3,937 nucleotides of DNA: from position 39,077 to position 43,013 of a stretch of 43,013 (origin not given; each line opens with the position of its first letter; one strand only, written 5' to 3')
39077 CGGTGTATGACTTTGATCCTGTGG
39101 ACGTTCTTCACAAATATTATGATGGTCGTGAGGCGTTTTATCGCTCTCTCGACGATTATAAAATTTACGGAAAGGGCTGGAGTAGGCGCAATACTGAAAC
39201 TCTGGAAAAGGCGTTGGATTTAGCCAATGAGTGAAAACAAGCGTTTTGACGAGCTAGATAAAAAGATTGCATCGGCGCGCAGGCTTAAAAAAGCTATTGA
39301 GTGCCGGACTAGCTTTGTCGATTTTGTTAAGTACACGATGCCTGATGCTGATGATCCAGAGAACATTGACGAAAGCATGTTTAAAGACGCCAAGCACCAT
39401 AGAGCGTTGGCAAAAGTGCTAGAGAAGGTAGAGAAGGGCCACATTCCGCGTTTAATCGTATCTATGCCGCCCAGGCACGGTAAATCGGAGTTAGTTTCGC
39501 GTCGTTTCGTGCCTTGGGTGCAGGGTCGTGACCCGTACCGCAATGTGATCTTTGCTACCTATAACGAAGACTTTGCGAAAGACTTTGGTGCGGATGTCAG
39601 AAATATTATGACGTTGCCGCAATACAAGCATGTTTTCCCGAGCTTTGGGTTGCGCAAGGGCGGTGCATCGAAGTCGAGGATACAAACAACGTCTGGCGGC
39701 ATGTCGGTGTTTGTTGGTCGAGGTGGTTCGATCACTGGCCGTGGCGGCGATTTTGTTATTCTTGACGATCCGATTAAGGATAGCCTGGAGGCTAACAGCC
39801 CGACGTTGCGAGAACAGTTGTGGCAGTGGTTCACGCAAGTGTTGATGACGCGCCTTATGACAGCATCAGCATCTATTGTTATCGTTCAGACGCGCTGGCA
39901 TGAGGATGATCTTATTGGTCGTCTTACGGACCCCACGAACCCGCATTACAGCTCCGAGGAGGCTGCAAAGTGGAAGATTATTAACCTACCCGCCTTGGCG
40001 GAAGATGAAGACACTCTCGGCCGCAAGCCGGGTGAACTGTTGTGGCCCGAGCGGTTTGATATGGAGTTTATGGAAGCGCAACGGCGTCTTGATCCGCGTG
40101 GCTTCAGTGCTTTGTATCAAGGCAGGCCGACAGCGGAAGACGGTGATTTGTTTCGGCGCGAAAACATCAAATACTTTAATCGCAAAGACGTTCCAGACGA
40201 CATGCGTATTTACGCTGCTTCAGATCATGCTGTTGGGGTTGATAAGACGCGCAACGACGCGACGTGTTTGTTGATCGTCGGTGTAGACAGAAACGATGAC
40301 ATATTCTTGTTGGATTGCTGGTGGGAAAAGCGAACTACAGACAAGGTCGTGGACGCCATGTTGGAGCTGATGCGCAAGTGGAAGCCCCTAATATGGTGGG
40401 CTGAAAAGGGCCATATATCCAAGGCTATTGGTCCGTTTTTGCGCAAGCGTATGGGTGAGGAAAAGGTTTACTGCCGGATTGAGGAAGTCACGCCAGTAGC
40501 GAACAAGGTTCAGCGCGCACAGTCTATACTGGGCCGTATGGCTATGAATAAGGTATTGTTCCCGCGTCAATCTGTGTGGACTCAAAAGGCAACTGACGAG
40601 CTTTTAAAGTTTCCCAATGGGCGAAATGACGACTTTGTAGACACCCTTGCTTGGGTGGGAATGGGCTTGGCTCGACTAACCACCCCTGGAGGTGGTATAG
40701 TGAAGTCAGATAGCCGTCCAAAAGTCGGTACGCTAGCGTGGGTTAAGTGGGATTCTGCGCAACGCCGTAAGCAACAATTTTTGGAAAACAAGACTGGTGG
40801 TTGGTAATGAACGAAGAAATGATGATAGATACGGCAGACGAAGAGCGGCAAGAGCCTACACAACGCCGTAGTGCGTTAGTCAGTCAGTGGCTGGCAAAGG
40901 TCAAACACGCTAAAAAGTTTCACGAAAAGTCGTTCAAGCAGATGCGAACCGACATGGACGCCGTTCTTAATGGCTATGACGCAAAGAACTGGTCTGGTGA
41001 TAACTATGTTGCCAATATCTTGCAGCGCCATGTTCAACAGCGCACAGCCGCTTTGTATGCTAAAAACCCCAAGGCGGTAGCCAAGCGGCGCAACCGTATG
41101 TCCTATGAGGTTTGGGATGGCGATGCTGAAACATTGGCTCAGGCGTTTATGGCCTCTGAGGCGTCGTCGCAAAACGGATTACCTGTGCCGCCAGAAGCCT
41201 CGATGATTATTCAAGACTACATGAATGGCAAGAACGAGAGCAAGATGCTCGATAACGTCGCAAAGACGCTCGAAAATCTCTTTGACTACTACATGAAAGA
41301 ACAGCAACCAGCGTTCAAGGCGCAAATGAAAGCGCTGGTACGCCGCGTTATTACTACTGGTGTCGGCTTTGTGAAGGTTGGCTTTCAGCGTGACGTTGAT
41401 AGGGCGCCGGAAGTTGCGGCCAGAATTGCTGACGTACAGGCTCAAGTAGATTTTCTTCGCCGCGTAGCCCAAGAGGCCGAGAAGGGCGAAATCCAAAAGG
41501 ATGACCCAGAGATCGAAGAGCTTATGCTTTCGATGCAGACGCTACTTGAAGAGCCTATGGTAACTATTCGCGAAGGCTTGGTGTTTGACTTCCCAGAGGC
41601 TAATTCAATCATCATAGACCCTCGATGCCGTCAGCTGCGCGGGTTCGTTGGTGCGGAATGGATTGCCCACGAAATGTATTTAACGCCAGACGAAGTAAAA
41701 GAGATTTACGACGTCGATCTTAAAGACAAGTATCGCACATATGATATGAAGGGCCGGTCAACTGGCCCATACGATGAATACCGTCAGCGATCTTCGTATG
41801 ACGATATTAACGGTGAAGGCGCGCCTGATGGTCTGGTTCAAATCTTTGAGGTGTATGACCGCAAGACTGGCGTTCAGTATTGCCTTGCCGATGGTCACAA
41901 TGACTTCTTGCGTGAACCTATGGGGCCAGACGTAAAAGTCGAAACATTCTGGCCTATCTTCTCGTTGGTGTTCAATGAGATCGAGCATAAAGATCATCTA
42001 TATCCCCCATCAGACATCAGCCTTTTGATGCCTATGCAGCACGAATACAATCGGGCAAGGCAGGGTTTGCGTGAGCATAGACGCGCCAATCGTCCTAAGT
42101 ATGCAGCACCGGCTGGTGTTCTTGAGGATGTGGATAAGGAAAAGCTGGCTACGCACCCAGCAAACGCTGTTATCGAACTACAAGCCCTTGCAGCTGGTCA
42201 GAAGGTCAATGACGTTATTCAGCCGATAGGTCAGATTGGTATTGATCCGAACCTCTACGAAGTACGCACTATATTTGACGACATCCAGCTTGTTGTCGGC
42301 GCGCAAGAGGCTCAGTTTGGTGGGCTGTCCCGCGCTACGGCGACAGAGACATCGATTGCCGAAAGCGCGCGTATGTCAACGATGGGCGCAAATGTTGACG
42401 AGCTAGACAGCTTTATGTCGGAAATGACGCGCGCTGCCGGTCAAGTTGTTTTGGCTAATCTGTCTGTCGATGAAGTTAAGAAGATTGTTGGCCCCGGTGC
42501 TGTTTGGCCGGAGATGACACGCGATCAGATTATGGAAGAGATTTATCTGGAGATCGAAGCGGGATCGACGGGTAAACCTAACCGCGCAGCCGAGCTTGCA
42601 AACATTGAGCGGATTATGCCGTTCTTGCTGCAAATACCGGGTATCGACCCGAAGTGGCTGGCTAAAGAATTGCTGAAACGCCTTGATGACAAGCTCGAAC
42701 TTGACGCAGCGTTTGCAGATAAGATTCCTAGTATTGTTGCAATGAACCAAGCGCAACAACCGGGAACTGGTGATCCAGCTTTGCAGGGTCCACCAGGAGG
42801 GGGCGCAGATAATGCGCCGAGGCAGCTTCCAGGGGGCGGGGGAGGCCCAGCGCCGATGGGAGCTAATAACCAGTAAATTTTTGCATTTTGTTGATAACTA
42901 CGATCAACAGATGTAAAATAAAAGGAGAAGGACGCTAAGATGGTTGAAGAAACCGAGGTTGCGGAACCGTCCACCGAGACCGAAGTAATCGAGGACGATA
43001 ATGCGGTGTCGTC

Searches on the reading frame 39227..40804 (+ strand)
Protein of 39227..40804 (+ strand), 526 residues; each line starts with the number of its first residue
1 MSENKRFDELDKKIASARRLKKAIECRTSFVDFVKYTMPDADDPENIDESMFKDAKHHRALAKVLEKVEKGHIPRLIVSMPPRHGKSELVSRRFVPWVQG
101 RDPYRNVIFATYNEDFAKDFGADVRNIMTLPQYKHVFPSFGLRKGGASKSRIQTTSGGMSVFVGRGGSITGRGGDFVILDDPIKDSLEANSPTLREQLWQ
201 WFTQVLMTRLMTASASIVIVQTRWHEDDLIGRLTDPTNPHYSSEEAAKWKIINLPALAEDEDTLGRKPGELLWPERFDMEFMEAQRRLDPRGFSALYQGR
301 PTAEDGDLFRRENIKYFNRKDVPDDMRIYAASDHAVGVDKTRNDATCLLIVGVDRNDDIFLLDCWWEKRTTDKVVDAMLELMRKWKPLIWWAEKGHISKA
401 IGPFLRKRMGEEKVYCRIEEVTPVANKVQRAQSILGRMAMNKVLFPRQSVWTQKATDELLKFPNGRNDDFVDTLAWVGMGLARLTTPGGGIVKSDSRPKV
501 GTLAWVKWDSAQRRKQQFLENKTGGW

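Call 10: search_protein_families(library=phrogs, proteins=[window:39227-40804:+], max_evalue=0.001)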
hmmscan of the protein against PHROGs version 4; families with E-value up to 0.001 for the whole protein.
window:39227-40804:+ (526 aa): 6 families
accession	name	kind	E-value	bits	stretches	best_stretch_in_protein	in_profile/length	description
phrog_38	-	head and packaging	7e-111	373.2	1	8-517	246-732/760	terminase large subunit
phrog_4758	-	head and packaging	3.1e-62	211.1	1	17-263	7-242/243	terminase large subunit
phrog_5573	-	head and packaging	1.3e-30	107.7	1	242-475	5-228/250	terminase large subunit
phrog_30251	-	head and packaging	1.9e-25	90.3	1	76-370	58-344/799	terminase large subunit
phrog_979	-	head and packaging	1.3e-11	44.9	1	303-486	410-604/642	terminase large subunit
phrog_20726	-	unknown function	0.00017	22.3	1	326-475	1-167/199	-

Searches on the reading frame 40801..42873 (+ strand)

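Call 10: search_protein_families(library=phrogs, proteins=[window:40801-42873:+], max_evalue=0.001)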
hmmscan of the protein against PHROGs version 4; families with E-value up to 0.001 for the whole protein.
window:40801-42873:+ (691 aa): 1 family
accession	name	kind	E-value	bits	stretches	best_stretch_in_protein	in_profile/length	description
phrog_12082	-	head and packaging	4.2e-08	33.1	1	16-408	10-306/715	portal protein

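Call 63: search_protein_families(library=pfam, proteins=[window:40801-42873:+], max_evalue=0.1)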
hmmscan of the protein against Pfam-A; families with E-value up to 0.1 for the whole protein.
window:40801-42873:+ (691 aa): 0 families
